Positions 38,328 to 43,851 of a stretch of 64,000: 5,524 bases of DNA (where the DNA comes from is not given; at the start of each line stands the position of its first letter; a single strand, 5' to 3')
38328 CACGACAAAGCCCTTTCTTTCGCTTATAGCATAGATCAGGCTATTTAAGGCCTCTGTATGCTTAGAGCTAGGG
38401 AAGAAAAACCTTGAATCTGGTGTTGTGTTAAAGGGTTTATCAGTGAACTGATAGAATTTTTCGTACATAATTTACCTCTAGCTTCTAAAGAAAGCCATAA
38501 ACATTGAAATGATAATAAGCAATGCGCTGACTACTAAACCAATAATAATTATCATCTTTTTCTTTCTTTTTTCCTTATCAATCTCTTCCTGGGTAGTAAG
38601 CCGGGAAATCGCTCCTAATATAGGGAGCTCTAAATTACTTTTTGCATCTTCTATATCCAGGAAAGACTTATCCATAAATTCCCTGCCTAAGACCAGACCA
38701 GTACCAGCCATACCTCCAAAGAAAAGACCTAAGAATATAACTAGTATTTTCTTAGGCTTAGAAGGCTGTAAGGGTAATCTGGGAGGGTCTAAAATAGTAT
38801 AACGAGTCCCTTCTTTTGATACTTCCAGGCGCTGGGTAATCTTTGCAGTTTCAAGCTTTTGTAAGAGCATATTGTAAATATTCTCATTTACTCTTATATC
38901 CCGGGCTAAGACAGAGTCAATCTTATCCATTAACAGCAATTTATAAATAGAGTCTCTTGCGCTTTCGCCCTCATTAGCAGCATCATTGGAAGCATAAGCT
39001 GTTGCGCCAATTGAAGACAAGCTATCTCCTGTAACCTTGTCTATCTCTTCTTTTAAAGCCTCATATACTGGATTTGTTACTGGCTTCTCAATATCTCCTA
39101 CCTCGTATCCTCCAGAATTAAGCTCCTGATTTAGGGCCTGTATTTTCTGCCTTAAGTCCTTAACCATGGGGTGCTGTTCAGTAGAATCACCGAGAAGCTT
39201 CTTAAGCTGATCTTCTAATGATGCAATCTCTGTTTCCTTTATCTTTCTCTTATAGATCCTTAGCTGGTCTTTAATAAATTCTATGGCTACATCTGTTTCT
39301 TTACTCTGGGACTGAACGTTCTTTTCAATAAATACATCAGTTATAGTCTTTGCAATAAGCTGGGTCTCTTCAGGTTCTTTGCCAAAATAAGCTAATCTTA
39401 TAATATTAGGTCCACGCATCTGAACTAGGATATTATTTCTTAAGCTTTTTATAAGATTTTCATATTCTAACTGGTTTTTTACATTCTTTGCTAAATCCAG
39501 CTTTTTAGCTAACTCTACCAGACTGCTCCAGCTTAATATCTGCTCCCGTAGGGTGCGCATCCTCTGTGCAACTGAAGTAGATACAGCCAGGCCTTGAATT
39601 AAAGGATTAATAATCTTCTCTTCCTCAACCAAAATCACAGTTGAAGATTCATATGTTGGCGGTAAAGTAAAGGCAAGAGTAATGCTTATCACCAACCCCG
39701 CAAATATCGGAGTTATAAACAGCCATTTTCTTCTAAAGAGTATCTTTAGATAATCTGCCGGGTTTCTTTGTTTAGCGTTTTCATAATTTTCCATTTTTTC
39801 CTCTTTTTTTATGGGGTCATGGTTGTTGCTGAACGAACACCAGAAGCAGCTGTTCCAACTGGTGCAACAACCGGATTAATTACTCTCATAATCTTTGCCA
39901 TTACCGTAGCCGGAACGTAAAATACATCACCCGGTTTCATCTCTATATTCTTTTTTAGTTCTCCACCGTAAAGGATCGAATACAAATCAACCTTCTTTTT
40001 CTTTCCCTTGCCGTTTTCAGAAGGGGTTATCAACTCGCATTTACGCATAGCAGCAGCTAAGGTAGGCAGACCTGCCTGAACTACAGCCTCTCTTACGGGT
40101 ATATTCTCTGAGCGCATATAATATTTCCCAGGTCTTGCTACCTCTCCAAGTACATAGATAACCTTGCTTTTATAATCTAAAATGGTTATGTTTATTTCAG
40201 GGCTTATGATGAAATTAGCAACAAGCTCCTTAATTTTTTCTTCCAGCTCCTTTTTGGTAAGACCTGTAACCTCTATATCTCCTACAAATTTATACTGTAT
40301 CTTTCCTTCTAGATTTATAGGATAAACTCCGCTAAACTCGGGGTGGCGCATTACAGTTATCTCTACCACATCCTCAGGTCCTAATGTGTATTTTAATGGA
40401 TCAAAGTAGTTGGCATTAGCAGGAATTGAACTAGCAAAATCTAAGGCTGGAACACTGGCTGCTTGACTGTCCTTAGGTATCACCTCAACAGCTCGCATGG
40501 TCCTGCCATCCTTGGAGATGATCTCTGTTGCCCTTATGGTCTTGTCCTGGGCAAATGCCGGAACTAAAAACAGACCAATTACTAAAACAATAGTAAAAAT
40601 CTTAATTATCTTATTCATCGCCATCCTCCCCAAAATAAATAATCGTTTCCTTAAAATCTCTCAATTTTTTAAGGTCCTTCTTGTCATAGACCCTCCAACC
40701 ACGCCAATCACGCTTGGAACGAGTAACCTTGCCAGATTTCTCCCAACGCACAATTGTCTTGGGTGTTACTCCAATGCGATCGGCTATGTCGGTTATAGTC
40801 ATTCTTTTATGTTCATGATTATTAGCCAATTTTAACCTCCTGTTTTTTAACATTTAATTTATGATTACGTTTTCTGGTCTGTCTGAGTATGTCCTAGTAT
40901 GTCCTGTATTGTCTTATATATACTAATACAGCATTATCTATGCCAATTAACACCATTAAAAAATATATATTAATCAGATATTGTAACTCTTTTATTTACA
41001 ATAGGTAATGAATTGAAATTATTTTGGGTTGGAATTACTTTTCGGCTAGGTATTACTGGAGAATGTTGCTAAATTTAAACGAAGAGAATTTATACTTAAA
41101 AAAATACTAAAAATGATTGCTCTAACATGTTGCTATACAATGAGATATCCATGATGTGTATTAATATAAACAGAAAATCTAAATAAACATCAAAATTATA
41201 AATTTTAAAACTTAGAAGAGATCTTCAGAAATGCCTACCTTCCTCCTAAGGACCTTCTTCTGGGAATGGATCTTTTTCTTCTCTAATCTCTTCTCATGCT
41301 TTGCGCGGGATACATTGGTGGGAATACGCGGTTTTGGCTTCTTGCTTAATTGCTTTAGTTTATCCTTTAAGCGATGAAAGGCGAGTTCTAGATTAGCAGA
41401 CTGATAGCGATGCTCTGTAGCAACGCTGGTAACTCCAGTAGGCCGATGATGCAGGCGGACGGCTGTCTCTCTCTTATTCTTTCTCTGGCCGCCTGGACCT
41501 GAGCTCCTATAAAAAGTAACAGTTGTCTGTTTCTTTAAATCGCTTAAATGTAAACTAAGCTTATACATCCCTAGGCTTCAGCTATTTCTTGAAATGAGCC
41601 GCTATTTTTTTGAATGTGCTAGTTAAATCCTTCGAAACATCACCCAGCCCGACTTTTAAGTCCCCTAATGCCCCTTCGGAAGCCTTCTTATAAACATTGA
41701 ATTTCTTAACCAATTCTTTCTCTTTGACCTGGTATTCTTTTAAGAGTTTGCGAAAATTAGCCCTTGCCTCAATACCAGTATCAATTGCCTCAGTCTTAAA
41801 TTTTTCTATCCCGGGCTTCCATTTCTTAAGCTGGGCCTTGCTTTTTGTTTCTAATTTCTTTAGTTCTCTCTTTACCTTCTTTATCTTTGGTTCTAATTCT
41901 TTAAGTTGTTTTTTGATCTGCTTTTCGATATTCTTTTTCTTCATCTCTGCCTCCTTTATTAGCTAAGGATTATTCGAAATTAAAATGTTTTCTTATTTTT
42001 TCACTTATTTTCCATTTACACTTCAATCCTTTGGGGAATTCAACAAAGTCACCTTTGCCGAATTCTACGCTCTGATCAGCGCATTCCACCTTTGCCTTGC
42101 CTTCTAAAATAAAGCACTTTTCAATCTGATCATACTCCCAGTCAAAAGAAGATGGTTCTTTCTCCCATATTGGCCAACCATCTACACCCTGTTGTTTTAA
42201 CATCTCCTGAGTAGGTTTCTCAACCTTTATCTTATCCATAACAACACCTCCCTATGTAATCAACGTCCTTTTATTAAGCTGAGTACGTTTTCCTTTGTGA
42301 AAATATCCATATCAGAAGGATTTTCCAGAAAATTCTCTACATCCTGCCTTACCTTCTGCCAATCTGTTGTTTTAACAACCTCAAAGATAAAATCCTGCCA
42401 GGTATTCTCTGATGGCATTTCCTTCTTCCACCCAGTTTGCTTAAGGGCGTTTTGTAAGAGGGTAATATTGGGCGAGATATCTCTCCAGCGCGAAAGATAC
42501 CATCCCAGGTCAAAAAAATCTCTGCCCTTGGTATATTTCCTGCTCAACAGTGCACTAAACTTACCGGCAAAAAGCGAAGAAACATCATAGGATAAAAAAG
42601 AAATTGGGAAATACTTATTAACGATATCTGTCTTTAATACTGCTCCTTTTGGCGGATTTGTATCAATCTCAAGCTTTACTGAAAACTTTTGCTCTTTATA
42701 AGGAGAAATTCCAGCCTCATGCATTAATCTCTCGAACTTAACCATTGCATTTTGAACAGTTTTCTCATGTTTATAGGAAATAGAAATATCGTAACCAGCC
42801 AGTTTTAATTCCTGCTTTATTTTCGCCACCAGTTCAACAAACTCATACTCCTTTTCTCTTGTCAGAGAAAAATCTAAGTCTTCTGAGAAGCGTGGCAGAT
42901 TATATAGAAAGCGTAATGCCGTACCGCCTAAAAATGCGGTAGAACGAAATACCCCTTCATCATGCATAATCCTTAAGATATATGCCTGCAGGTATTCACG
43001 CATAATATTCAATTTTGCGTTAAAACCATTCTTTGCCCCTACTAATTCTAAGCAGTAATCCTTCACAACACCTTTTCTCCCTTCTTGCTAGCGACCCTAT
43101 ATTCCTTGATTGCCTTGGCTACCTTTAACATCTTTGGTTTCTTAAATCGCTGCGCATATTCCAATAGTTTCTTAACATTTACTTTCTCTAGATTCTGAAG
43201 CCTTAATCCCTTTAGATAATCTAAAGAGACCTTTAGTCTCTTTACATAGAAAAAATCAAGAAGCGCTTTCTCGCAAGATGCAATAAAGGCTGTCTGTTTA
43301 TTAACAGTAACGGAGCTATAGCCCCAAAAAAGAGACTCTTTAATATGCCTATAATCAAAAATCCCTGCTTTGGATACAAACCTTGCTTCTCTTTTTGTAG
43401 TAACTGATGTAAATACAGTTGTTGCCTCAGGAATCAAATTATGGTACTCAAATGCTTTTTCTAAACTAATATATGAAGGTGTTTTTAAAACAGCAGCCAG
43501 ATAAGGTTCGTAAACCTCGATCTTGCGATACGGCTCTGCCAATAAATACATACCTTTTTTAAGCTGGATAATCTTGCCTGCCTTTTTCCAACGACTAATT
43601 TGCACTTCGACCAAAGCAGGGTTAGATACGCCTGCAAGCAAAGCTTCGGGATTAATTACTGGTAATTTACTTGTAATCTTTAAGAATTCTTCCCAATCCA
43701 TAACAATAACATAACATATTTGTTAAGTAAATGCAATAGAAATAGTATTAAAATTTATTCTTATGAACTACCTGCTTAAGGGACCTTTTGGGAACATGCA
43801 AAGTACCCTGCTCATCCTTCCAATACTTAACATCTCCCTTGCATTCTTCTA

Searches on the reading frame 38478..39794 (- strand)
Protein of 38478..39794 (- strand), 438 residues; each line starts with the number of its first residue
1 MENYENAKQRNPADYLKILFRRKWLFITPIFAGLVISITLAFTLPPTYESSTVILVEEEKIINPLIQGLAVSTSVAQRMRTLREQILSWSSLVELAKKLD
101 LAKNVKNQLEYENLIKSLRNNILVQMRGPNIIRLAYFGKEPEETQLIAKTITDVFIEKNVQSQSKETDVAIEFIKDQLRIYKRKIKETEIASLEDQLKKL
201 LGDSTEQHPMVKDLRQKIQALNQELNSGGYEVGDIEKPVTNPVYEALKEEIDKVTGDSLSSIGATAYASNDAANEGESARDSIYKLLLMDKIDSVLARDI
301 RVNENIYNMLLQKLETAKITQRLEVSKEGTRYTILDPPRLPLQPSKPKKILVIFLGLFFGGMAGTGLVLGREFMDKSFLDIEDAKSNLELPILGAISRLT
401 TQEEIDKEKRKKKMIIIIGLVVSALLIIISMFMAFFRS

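Call 17: search_protein_families(library=ncbifam, proteins=[window:38478-39794:-], max_evalue=0.00001)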
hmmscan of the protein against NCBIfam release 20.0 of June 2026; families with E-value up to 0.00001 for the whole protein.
window:38478-39794:- (438 aa): 7 families
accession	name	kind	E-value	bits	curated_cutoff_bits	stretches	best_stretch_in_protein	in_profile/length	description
TIGR03007.1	pepcterm_ChnLen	equivalog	7.7e-79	265.2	278.85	2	12-189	3-181/498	XrtA system polysaccharide chain length determinant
TIGR03017.1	EpsF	equivalog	7.3e-21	74.4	422.75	1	207-397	252-444/444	chain length determinant protein EpsF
TIGR01006.1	polys_exp_MPA1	subfamily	1.2e-12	47.7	296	1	17-162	15-150/226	CspC family polysaccharide chain length determinant protein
NF008568.0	PRK11519.1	equivalog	6.4e-11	41.1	1068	0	113-189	209-287/720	tyrosine-protein kinase Wzc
TIGR01005.1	eps_transp_fam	subfamily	2.6e-10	39.1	411.7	0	296-406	381-487/754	exopolysaccharide transport protein family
NF041864.1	EpsV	equivalog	1.1e-08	34.1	800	1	191-393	292-478/484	PCP family exopolysaccharide biosynthesis protein EpsV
NF007350.0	PRK09841.1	equivalog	2.2e-07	29.4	1248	1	115-411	211-482/726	tyrosine-protein kinase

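Call 61: search_protein_families(library=pfam, proteins=[window:38478-39794:-], max_evalue=0.01)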
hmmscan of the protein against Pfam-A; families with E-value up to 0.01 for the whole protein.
window:38478-39794:- (438 aa): 2 families
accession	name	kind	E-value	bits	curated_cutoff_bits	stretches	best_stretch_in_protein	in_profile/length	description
PF13807.11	GNVR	-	4.4e-17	62.2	27.7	1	296-372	9-81/82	G-rich domain on putative tyrosine kinase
PF02706.20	Wzz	-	9.5e-09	35.9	25.5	1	15-91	8-83/91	Chain length determinant protein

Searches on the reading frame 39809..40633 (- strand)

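Call 17: search_protein_families(library=ncbifam, proteins=[window:39809-40633:-], max_evalue=0.00001)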
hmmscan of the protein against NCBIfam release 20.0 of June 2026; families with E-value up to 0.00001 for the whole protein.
window:39809-40633:- (274 aa): 4 families
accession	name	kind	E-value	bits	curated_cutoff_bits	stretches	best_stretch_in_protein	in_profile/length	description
TIGR03027.2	pepcterm_export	equivalog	3.7e-26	91.8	180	1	81-243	2-167/169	XrtA/PEP-CTERM system exopolysaccharide export protein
NF011658.0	PRK15078.1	subfamily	9.1e-26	90.5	333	1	74-249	77-258/380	polysaccharide export protein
TIGR03028.1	EpsE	equivalog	2.9e-24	85.7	262.65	1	82-243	2-162/239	polysaccharide export protein EpsE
NF041843.1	EpsY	equivalog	2.7e-07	30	320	1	81-238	52-208/211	exopolysaccharide export protein EpsY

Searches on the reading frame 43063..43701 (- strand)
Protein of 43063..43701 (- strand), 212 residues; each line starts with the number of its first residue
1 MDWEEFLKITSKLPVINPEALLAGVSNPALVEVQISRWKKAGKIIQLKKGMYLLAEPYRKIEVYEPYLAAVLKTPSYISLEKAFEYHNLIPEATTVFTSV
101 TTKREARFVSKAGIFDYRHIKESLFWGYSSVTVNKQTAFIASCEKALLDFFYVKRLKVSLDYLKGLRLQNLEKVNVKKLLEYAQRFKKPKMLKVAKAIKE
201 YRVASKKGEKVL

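Call 17: search_protein_families(library=ncbifam, proteins=[window:43063-43701:-], max_evalue=0.00001)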
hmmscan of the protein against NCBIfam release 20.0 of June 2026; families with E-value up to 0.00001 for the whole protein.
window:43063-43701:- (212 aa): 1 family
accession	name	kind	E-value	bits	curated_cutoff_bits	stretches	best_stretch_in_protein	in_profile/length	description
NF047376.1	TAA_AbiEi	equivalog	9.9e-08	31.9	150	1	26-155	33-166/172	type IV toxin-antitoxin system AbiEi family antitoxin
